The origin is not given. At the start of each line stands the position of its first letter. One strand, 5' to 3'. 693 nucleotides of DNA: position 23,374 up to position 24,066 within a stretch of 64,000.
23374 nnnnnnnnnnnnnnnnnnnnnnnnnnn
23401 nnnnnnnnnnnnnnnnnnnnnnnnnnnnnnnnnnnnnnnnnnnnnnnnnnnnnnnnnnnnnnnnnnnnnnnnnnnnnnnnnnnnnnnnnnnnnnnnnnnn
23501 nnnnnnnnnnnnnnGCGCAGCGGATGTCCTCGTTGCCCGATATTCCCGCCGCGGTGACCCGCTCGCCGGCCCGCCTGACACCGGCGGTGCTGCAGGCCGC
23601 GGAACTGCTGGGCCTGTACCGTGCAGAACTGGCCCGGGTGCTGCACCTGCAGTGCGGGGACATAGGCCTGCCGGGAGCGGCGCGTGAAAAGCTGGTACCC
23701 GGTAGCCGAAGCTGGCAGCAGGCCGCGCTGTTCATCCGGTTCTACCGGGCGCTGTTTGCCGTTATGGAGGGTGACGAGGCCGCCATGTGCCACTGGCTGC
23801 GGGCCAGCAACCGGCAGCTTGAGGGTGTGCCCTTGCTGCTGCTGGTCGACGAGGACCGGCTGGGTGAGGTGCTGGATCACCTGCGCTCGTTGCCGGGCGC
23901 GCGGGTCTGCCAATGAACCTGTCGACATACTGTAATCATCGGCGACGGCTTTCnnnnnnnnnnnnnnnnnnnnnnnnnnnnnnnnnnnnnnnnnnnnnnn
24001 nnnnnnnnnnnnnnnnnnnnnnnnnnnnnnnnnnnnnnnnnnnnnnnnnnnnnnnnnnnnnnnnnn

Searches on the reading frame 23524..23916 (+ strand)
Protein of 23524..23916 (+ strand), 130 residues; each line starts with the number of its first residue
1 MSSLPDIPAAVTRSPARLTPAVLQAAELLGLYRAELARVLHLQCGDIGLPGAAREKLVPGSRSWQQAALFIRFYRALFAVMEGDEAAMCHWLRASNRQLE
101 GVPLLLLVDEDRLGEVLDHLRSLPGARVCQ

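Call 3: search_protein_families(library=pfam, proteins=[window:23524-23916:+], max_evalue=0.1)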
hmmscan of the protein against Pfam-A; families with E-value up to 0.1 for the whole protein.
window:23524-23916:+ (130 aa): 1 family
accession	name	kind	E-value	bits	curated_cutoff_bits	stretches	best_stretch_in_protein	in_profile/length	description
PF09722.15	Xre_MbcA_ParS_C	-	1.4e-05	25.4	24.5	1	76-122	1-47/51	Antitoxin Xre/MbcA/ParS C-terminal toxin-binding domain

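Call 4: search_protein_families(library=ncbifam, proteins=[window:23524-23916:+], max_evalue=0.1)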
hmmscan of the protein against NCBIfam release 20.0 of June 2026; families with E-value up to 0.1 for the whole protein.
window:23524-23916:+ (130 aa): 1 family
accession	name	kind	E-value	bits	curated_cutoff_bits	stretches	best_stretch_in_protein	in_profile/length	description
NF049845.1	Xre_ParS_antitoxin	subfamily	0.004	17.2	90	1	24-121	9-104/112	type II RES/Xre toxin-antitoxin system antitoxin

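Call 5: find_homologous_proteins(query=window:23524-23916:+, max_evalue=0.001)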
Query window:23524-23916:+ (130 aa): 37 proteins with E <= 0.001 among 209 candidates.
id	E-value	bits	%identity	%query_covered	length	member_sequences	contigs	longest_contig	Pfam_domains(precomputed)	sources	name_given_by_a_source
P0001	5.8e-77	274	98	100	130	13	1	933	PF09722.16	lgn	-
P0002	4.9e-71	255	93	98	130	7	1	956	-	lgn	-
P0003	2.6e-56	207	78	100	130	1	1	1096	PF09722.16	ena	-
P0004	6.8e-47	177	72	90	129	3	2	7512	-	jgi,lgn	jgi:hypothetical protein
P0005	3.7e-44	168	65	90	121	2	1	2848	PF09722.16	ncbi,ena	-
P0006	1.6e-42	163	80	78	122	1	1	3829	-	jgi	jgi:hypothetical protein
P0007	3.8e-41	158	80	76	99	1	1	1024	-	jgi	jgi:hypothetical protein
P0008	1.0e-38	150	63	92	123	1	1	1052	PF09722.16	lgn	-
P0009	4.1e-37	145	64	86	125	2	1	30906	-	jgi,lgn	-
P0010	5.2e-37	145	64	86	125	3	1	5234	-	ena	-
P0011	6.6e-37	145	65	83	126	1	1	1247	-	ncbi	-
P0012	1.1e-36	144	63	86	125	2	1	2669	-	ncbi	-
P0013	1.4e-36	144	59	88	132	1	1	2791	-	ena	-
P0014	1.9e-36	143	62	86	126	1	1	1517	-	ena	-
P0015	2.4e-36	143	56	92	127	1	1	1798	-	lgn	-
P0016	5.4e-36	142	60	94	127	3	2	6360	PF09722.16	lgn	-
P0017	3.8e-35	139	60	85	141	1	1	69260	-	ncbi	-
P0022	6.4e-33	132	57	89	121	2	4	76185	-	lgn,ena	-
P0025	1.5e-32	131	52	94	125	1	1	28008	-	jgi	jgi:hypothetical protein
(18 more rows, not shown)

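Call 6: find_encoding_contigs(protein=P0017, flank=6000, max_places=3)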
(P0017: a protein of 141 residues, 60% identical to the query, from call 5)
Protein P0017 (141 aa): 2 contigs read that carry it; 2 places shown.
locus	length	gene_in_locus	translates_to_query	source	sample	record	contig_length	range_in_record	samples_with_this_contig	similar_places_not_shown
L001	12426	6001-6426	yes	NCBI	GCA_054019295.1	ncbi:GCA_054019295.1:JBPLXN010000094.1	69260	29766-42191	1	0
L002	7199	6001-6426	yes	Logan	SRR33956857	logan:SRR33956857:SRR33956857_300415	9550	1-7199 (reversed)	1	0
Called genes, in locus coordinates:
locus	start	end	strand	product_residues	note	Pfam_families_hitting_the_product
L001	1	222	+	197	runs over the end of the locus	PF04542:Sigma70_r2 (weak), PF07638:Sigma70_ECF (weak), PF08281:Sigma70_r4_2, PF04545:Sigma70_r4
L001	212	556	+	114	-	PF12279:DUF3619 (weak)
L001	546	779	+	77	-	-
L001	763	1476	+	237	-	-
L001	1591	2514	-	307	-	PF03193:RsgA_GTPase (faint), PF01926:MMR_HSR1, PF02421:FeoB_N (weak)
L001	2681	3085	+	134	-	-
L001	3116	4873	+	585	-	PF00654:Voltage_CLC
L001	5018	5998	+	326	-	PF02743:dCache_1 (faint)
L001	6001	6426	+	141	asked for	-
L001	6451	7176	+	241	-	PF01757:Acyl_transf_3 (faint), PF07786:HGSNAT_cat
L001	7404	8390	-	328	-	PF03331:LpxC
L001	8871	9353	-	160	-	PF05130:FlgN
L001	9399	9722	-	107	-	PF04316:FlgM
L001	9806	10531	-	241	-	PF17656:ChapFlgA_N, PF08666:SAF, PF13144:ChapFlgA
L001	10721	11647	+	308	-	PF01584:CheW, PF00072:Response_reg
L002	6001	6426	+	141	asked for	-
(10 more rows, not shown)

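Call 7: find_encoding_contigs(protein=P0022, flank=6000, max_places=3)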
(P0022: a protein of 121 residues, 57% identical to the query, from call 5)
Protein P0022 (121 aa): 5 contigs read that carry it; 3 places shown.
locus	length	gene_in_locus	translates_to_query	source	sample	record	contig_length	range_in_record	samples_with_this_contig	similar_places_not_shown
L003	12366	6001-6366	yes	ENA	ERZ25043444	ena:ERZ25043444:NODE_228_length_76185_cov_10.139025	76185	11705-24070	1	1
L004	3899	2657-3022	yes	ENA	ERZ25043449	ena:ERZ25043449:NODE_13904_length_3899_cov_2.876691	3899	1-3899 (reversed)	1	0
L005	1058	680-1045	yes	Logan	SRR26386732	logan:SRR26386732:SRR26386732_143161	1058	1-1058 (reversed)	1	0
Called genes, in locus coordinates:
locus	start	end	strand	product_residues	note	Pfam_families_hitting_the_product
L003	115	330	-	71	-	-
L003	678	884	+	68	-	PF00313:CSD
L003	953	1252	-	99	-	PF01541:GIY-YIG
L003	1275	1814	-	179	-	PF10263:SprT-like, PF17283:Zn_ribbon_SprT (weak)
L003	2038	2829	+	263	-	PF02698:DUF218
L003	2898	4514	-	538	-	PF00270:DEAD, PF04851:ResIII, PF00271:Helicase_C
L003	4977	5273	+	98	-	PF12112:DUF3579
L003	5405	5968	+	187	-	PF08207:EFP_N (weak), PF01132:EFP, PF09285:Elong-fact-P_C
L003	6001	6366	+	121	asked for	-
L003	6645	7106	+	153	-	-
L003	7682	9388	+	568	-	PF00795:CN_hydrolase, PF03412:Peptidase_C39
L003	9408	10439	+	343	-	-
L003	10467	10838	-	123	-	PF12680:SnoaL_2 (weak)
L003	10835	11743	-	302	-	PF01263:Aldose_epim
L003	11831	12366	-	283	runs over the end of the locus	-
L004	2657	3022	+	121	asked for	-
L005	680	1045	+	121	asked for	-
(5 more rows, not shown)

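Call 8: find_encoding_contigs(protein=P0025, flank=6000, max_places=3)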
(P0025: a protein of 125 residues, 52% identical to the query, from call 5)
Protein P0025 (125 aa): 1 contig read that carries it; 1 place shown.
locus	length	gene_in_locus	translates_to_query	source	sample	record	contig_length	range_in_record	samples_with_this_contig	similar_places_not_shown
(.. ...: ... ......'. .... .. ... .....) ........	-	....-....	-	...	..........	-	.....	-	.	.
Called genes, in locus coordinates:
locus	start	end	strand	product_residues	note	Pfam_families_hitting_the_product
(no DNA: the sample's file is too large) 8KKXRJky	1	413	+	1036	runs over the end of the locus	PF00873:ACR_tran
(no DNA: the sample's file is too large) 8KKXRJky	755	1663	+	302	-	PF01218:Coprogen_oxidas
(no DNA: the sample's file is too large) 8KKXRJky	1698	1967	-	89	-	PF18918:DUF5669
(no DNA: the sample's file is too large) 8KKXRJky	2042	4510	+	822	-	PF27464:PlsB_N, PF01553:Acyltransferase, PF19277:GPAT_C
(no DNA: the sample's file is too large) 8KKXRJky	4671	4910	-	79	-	PF12843:QSregVF_b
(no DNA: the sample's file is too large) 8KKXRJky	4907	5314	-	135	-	PF09656:PGPGW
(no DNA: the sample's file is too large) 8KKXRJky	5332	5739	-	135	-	-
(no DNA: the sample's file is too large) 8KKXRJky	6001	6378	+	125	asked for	-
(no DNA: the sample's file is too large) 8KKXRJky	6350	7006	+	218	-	PF00149:Metallophos, PF12850:Metallophos_2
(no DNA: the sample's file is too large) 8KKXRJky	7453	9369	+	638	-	PF00989:PAS, PF13426:PAS_9, PF08447:PAS_3, PF00990:GGDEF, PF00563:EAL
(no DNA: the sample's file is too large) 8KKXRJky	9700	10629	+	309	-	PF03446:NAD_binding_2, PF03807:F420_oxidored, PF00393:6PGD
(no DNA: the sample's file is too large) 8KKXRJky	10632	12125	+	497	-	PF00479:G6PD_N, PF02781:G6PD_C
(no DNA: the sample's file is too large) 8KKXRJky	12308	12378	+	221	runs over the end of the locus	PF01182:Glucosamine_iso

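Call 10: find_related_loci(query=A1, collection=genome_contigs, flank=6000)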
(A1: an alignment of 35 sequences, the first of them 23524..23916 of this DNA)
Query A1 (130 aa) in genome_contigs; peptide patterns used: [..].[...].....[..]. (x = any residue, [..] = any of these).
73 stretches matched a pattern; 65 encode a relative of the query (tblastn E <= 1e-3); 65 distinct loci.
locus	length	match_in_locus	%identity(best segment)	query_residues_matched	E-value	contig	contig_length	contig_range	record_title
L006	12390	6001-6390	81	1-130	6e-63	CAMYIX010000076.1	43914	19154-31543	MAG: uncultured Ectothiorhodospiraceae bacterium isolate ES_Gamma_052 genome assembly, contig: scaffold_756, whole genom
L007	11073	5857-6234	57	4-128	2e-43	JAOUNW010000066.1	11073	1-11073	MAG: Gammaproteobacteria bacterium isolate 8_1_May_SF_Bin19 8_1_May_SF_Bin19_scaffold_3909_c1, whole genome shotgun sequ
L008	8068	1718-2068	62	2-118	3e-43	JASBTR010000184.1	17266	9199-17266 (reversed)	MAG: Gammaproteobacteria bacterium isolate BWSM_42 k141_461279, whole genome shotgun sequence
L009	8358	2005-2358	57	1-121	3e-39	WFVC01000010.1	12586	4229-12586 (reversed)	MAG: Gammaproteobacteria bacterium isolate S140_26 k151_129206, whole genome shotgun sequence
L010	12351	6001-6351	54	7-123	3e-37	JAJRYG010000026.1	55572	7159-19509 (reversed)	MAG: Gammaproteobacteria bacterium isolate Dive96_bin3.258 k141_1112443, whole genome shotgun sequence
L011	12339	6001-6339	58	10-119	6e-36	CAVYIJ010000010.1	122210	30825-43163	MAG: uncultured Halobacteria archaeon isolate MFD03551.bin.2.20 genome assembly, contig: contig_30685, whole genome shot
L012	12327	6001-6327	57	12-120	1e-35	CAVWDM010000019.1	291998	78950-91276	MAG: uncultured Gammaproteobacteria bacterium isolate MFD03804.bin.1.259 genome assembly, contig: contig_55259, whole ge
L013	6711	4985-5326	54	7-120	9e-36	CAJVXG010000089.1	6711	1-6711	MAG TPA_asm: uncultured Gammaproteobacteria bacterium isolate DRR093004_bin.38_MetaBAT_v2.12.1_MAG genome assembly, cont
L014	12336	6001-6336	57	9-120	3e-35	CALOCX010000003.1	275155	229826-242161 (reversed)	MAG: uncultured Gammaproteobacteria bacterium isolate LOGT_bin.0252 genome assembly, contig: contig_38999, whole genome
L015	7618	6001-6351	47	6-122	5e-35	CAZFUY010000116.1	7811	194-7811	MAG TPA_asm: uncultured Thiotrichaceae bacterium isolate SRP128015_co3_148 genome assembly, contig: NODE_11794_length_78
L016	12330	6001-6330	53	14-123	3e-34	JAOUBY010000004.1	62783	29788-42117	MAG: Gammaproteobacteria bacterium isolate 24_May_SF_Bin18 24_May_SF_Bin18_scaffold_28_c1, whole genome shotgun sequence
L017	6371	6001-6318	56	12-117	1e-33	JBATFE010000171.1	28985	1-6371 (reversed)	MAG: Gammaproteobacteria bacterium isolate MFD10337_ilm_asm_bin18 k127_81653, whole genome shotgun sequence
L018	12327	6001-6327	50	14-122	3e-33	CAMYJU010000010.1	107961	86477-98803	MAG: uncultured Gammaproteobacteria bacterium isolate ES_Gamma_036 genome assembly, contig: scaffold_108, whole genome s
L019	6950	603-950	51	7-122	5e-33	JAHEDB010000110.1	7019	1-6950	MAG: Chromatiales bacterium isolate Ww186 NODE_29583_length_7019_cov_3.884169, whole genome shotgun sequence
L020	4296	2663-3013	51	9-125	7e-33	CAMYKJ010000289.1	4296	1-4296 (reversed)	MAG: uncultured Ectothiorhodospiraceae bacterium isolate FCS_Gamma_054 genome assembly, contig: scaffold_52984, whole ge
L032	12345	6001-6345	50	11-125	1e-30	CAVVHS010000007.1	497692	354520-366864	MAG: uncultured Gammaproteobacteria bacterium isolate MFD02832.bin.1.93 genome assembly, contig: contig_4604, whole geno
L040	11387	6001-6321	46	14-120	8e-30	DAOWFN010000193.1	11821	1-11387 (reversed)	MAG TPA_asm: Gammaproteobacteria bacterium isolate CSMAG_1966 CSMAG_1966_k141_2960636_length_11821_cov_22.2959, whole ge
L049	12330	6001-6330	45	9-118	4e-29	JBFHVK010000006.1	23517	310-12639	MAG: Gammaproteobacteria bacterium isolate Mix_sand09.2021.07.G.48 k141_1119216_length_23517_cov_33.7704, whole genome s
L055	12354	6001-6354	47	9-126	2e-28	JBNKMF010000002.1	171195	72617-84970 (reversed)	MAG: Gammaproteobacteria bacterium isolate H1.bin.24.strict NODE_2_length_171195_cov_139.532977, whole genome shotgun se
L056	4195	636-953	45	17-122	1e-28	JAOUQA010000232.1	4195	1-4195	MAG: Gammaproteobacteria bacterium isolate 8_1_Oct_SF_Bin73 8_1_Oct_SF_Bin73_scaffold_27458_c1, whole genome shotgun seq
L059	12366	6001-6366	45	1-122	3e-27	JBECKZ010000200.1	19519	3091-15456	MAG: Thiohalomonadales bacterium isolate ETDI88 k127_2345003, whole genome shotgun sequence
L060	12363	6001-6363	41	4-121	3e-27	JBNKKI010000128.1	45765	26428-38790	MAG: Gammaproteobacteria bacterium isolate H1H2.bin.43.orig k141_1165884, whole genome shotgun sequence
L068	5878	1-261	48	31-117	1e-24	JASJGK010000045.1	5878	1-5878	MAG: SAR324 cluster bacterium isolate ChS5.bin.62 ChesSed_k141_1961174, whole genome shotgun sequence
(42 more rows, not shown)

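Call 32: get_annotated_region(hit=H4, flank=2500)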
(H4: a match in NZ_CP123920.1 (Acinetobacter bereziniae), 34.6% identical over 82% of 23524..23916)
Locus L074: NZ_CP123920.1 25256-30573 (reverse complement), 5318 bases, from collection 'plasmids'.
description: Acinetobacter bereziniae strain UCO-554 plasmid unnamed2, complete sequence
organism: Acinetobacter bereziniae (NCBI taxid 106648)
taxonomy: Bacteria; Pseudomonadota; Gammaproteobacteria; Moraxellales; Moraxellaceae; Acinetobacter; Acinetobacter bereziniae
host: -; source: Homo sapiens,blood; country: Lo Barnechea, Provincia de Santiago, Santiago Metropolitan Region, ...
typing (MOB-suite, as given by PLSDB): mobilizable; relaxase MOBP
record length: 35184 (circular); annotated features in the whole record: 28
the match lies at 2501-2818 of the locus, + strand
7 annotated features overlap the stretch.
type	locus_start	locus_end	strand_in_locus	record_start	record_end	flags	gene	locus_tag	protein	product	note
CDS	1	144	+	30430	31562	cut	-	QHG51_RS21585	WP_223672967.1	IS3 family transposase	-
CDS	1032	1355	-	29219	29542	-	-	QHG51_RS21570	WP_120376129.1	helix-turn-helix transcriptional regulator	-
CDS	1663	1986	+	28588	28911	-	-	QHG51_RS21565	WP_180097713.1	hypothetical protein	-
CDS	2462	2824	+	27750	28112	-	-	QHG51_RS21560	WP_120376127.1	antitoxin Xre/MbcA/ParS toxin-binding domain-containing protein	-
CDS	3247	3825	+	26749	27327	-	umuD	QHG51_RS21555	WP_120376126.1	translesion error-prone DNA polymerase V autoproteolytic subunit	-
CDS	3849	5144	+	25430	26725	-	-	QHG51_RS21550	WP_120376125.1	Y-family DNA polymerase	-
CDS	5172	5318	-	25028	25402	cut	-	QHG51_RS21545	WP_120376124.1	hypothetical protein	-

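Call 33: get_annotated_region(hit=H15, flank=2500)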
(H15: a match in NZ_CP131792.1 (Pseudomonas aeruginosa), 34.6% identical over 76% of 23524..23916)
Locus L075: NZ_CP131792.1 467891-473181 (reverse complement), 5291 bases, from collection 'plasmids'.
description: Pseudomonas aeruginosa strain 2014S05-249 plasmid p2014S05-249-1, complete sequence
organism: Pseudomonas aeruginosa (NCBI taxid 287)
taxonomy: Bacteria; Pseudomonadota; Gammaproteobacteria; Pseudomonadales; Pseudomonadaceae; Pseudomonas; Pseudomonas aeruginosa
host: -; source: Homo sapiens,culture,blood; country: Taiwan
typing (MOB-suite, as given by PLSDB): conjugative; replicon rep_cluster_322; relaxase MOBH; mating-pair formation MPF_G
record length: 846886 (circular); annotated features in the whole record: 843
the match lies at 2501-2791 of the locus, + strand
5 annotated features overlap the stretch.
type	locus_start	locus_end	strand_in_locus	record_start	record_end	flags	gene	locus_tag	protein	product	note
CDS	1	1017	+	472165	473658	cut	-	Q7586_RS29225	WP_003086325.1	aldehyde dehydrogenase family protein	-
CDS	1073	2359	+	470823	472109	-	-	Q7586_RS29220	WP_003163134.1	FAD-binding oxidoreductase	-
CDS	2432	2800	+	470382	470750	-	-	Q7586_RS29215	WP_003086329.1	antitoxin Xre/MbcA/ParS toxin-binding domain-containing protein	-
CDS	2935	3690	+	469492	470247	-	-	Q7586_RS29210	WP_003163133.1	RES family NAD+ phosphorylase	-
CDS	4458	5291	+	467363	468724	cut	rmuC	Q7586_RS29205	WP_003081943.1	DNA recombination protein RmuC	-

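Call 35: predict_structure(alignment_id=A1)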
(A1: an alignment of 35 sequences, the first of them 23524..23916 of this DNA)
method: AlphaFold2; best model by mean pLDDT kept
length: 130 residues; sequences in the alignment: 35
mean_pLDDT: 89.1   pTM: 0.86
mean pLDDT of the five models: 89.1, 86.5, 85.2, 85.3, 85.0
residues with pLDDT >= 90: 89; 70-90: 32; 50-70: 7; < 50: 2
segments of 3 or more residues with pLDDT < 50: none
pLDDT, mean of each block of 10 residues (from residue 1): 76 89 94 95 83 83 95 95 93 95 97 96 69
secondary structure, 60 per line:
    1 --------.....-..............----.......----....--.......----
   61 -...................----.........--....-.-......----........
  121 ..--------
elements in order: H9-13 H15-28 H33-39 H44-47 H50-56 H62-80 H85-93 H103-108 H113-122

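Call 37: search_protein_representatives(alignment_id=A1)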
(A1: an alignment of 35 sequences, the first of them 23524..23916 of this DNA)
Query: 35 sequences, 126 profile positions. Proteins with E-value up to 0.001 (for the whole library): 976; up to 1e-10: 256; up to 1e-30: 28. The best 150 are listed.
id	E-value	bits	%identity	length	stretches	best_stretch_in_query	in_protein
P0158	2.2e-48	179.4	-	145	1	1-122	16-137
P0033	5.9e-47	174.8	-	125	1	1-122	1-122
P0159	3.0e-46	172.5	-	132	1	9-119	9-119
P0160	3.9e-46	172.2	-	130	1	6-120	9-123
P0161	4.4e-46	172.0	-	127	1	1-124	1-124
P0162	2.5e-45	169.5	-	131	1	8-121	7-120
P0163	1.2e-44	167.3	-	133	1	1-121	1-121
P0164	2.1e-44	166.6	-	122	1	6-120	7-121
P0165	1.7e-43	163.6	-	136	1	2-119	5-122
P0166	4.8e-41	155.7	-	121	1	6-118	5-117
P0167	1.5e-40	154.1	-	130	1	7-119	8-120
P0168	3.8e-39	149.6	-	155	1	9-116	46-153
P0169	3.8e-39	149.6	-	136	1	6-121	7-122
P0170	7.3e-39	148.7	-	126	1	12-122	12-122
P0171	1.8e-38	147.4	-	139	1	9-121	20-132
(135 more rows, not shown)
